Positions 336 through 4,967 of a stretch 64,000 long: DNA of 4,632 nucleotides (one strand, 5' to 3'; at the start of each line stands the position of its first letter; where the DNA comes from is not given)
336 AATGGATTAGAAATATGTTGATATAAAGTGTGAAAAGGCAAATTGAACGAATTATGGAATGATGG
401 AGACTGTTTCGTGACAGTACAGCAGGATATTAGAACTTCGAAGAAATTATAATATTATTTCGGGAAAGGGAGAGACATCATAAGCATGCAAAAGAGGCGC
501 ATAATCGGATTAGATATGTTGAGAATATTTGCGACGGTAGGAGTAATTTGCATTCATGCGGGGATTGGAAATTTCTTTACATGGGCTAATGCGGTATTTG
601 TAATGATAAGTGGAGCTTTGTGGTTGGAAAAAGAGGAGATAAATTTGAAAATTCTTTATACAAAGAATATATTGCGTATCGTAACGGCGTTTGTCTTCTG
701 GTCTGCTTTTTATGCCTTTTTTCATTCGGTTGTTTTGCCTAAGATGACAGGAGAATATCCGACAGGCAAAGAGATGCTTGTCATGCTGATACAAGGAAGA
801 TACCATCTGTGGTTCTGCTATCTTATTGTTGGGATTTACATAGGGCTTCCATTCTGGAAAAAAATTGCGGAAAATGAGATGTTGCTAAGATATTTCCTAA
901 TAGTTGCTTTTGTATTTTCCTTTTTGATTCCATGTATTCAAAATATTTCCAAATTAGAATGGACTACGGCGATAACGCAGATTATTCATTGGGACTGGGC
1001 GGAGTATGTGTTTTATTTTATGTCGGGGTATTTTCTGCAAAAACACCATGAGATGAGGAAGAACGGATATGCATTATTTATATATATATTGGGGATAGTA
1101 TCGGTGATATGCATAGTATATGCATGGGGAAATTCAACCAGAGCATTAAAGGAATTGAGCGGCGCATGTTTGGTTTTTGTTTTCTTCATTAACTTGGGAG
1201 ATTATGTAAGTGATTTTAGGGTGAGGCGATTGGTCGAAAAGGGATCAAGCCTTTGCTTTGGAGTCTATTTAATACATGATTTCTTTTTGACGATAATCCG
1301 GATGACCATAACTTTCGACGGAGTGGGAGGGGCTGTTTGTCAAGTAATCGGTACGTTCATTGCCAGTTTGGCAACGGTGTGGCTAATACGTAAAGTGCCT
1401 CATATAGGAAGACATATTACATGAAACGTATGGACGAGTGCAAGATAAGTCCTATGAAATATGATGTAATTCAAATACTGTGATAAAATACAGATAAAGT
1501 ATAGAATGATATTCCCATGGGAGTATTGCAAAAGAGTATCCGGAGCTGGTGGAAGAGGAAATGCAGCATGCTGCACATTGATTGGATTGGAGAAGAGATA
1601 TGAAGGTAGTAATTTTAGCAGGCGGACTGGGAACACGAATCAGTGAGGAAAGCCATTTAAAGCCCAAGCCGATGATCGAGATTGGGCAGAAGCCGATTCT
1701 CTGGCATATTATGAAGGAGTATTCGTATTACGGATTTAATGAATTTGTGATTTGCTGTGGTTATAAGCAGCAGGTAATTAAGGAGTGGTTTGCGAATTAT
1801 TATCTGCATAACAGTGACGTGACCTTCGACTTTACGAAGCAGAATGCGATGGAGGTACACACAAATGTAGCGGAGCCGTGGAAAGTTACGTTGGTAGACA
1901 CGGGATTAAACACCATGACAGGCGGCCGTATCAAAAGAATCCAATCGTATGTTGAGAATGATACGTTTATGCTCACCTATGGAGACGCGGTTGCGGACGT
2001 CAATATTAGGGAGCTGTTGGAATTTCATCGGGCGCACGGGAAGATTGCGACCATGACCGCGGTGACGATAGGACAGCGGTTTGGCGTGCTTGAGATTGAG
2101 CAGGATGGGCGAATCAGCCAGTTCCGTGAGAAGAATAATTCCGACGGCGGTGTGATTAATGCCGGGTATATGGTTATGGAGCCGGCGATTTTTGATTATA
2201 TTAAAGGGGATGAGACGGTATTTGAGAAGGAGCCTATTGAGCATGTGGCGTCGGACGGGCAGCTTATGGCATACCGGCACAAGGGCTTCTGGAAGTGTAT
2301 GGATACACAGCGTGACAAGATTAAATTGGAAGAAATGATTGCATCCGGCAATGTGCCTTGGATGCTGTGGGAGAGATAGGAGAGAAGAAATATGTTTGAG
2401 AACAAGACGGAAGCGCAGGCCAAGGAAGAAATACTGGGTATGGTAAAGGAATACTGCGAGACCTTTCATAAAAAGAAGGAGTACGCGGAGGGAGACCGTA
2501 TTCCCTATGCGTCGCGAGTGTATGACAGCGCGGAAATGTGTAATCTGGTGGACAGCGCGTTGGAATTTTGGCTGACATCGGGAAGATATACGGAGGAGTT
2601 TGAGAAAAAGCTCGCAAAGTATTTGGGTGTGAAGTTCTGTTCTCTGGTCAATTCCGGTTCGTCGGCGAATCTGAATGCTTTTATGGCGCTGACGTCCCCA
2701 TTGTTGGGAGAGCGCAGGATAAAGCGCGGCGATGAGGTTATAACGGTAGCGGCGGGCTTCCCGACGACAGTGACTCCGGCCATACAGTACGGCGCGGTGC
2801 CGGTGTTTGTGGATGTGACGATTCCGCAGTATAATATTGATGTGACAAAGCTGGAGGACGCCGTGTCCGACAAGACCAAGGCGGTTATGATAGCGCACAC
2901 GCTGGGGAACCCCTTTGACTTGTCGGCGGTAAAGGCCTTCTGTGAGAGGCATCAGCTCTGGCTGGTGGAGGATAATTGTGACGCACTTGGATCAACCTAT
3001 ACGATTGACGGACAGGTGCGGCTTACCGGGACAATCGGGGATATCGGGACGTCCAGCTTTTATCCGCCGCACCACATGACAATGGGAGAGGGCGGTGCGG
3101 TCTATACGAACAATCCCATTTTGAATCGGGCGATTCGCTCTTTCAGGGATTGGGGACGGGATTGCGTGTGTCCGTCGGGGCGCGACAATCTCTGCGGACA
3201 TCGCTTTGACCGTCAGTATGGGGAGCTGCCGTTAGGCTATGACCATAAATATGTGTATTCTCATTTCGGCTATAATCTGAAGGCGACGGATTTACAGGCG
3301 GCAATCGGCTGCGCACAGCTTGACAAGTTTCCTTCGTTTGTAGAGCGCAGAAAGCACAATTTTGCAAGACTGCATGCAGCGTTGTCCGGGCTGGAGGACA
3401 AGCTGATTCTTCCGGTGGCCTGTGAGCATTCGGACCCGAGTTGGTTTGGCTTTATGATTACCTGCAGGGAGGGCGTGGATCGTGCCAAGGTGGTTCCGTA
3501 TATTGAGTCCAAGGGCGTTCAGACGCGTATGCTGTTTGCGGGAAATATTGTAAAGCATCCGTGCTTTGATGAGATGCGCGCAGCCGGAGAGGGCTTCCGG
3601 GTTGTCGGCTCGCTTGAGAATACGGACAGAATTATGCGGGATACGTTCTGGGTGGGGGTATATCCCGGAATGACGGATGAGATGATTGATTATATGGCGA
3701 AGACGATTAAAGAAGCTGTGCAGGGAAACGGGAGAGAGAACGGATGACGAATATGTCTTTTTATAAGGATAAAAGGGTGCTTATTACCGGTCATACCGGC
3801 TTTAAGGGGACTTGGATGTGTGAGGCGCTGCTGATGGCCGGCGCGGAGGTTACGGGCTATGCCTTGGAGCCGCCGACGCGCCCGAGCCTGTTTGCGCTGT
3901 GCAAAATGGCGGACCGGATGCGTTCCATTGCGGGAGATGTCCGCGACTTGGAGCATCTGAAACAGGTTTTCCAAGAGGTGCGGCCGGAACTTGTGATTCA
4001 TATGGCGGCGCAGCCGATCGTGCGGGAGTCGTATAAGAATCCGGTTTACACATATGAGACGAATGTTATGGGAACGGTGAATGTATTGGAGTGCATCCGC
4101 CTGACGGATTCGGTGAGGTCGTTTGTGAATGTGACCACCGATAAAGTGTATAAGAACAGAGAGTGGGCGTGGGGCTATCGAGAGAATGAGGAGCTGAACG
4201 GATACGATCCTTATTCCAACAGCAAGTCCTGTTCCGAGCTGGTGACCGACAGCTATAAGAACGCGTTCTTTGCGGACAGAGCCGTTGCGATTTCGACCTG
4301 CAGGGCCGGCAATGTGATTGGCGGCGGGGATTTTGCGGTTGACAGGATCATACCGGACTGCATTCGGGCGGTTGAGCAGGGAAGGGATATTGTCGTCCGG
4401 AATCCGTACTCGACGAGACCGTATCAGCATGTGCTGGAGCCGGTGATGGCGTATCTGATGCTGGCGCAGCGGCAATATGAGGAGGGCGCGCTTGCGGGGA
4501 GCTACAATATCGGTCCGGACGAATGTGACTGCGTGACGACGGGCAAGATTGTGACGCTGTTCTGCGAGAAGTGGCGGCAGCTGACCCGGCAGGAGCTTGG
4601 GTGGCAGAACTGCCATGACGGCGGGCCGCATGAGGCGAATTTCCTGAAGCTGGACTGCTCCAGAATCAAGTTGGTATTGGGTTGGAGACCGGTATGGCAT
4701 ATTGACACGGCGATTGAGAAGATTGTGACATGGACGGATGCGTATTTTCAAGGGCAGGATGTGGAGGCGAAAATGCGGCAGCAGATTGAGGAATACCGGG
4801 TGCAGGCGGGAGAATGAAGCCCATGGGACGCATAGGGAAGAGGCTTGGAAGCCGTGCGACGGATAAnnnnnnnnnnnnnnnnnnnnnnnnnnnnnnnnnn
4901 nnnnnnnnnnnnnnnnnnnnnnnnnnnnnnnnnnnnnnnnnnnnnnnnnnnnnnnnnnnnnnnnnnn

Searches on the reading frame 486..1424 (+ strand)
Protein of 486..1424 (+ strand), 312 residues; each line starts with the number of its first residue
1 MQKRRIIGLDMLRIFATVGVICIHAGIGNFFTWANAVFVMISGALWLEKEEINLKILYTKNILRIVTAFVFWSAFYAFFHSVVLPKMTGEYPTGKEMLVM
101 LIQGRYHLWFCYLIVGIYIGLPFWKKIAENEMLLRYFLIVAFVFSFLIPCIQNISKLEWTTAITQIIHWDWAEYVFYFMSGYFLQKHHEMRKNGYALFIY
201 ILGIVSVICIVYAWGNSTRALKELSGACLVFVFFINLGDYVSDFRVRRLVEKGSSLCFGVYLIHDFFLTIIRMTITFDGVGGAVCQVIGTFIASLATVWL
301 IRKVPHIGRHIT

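Call 64: search_protein_families(library=pfam, proteins=[window:486-1424:+], max_evalue=0.00001)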
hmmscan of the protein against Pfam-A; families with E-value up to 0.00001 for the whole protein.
window:486-1424:+ (312 aa): 1 family
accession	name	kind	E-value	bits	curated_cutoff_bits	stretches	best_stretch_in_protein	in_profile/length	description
PF01757.29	Acyl_transf_3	-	2.6e-28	99.5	31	1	7-301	2-324/326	Acyltransferase domain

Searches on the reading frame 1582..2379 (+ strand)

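Call 64: search_protein_families(library=pfam, proteins=[window:1582-2379:+], max_evalue=0.00001)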
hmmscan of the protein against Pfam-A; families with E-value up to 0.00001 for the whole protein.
window:1582-2379:+ (265 aa): 2 families
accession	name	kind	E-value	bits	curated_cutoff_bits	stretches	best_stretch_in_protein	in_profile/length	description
PF00483.29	NTP_transferase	-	7.6e-19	68.7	21.2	1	8-237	1-226/245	Nucleotidyl transferase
PF12804.13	NTP_transf_3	-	1.5e-07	32.2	27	1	9-64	1-51/160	MobA-like NTP transferase domain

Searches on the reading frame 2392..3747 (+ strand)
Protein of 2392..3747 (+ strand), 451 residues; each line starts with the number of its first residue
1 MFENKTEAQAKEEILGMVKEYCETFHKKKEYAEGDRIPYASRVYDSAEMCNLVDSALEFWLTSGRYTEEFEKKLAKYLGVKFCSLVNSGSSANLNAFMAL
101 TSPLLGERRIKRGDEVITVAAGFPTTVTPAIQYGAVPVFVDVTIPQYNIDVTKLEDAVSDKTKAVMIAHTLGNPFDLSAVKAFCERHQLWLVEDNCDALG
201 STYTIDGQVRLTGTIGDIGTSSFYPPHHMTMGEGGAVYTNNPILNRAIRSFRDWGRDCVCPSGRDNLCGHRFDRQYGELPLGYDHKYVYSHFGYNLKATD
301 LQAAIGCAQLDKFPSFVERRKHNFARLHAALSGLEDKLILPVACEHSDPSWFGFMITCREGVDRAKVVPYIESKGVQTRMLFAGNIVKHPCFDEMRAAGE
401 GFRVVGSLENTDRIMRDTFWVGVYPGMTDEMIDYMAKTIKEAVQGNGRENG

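Call 64: search_protein_families(library=pfam, proteins=[window:2392-3747:+], max_evalue=0.00001)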
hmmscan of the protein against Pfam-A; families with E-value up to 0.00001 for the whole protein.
window:2392-3747:+ (451 aa): 1 family
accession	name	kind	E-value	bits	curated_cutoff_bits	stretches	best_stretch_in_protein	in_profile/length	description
PF01041.23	DegT_DnrJ_EryC1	-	1.8e-88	297.7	19.8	1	51-439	9-359/360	DegT/DnrJ/EryC1/StrS aminotransferase family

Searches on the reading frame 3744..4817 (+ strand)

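Call 64: search_protein_families(library=pfam, proteins=[window:3744-4817:+], max_evalue=0.00001)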
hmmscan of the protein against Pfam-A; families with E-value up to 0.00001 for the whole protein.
window:3744-4817:+ (357 aa): 6 families
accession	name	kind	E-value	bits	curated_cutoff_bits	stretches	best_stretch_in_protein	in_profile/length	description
PF16363.11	GDP_Man_Dehyd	-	4.4e-41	141.9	27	1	13-326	1-331/332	GDP-mannose 4,6 dehydratase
PF01370.27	Epimerase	-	2.6e-34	119.1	20.9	1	12-257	1-240/240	NAD dependent epimerase/dehydratase family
PF02719.21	Polysacc_synt_2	-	1.2e-16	61.3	20.2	1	12-227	1-203/293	Polysaccharide biosynthesis protein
PF01073.25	3Beta_HSD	-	1.4e-11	44.4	22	1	13-210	1-200/280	3-beta hydroxysteroid dehydrogenase/isomerase family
PF04321.23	RmlD_sub_bind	-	7.6e-10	38.8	27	1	11-170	2-138/287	RmlD substrate binding domain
PF07993.18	NAD_binding_4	-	1.4e-06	28.1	20.1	0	52-173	54-193/258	Male sterility protein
